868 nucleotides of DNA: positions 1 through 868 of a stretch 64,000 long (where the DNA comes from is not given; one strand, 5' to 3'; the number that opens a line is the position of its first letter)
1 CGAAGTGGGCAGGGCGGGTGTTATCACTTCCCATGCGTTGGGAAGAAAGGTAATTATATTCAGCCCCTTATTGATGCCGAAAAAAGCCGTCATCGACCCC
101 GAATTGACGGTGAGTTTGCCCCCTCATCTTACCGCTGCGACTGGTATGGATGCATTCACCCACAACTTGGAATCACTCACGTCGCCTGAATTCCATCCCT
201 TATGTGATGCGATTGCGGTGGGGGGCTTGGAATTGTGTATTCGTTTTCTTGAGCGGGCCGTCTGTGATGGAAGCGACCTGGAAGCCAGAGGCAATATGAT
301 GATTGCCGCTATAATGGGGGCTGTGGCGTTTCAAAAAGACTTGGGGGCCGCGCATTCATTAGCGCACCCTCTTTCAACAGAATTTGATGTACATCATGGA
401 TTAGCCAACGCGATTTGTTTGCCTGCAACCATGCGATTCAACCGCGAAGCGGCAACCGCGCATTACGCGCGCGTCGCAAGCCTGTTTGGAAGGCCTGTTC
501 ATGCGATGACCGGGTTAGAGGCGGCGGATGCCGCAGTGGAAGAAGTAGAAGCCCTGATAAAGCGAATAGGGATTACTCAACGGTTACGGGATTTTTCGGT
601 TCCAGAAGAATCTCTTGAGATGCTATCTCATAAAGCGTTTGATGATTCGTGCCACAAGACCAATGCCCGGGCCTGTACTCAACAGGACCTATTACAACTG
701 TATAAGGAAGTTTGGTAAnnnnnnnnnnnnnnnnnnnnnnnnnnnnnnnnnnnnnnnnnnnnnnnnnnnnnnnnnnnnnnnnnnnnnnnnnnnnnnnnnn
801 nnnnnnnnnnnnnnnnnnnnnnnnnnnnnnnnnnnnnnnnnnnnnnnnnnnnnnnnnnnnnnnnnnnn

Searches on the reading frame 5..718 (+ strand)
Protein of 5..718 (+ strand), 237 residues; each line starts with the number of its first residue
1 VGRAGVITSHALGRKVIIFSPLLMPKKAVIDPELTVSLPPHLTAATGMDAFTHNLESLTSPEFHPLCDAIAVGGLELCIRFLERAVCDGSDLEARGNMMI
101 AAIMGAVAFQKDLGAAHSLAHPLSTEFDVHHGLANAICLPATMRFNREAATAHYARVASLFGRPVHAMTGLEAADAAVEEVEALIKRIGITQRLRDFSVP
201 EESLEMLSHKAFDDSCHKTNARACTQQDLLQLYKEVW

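Call 12: search_protein_families(library=pfam, proteins=[window:5-718:+], max_evalue=0.00001)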
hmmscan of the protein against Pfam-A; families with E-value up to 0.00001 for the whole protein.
window:5-718:+ (237 aa): 1 family
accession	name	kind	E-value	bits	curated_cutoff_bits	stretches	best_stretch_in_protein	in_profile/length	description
PF25137.1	ADH_Fe_C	-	2e-49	168.4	27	1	43-236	1-193/194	Fe-containing alcohol dehydrogenase family, C-terminal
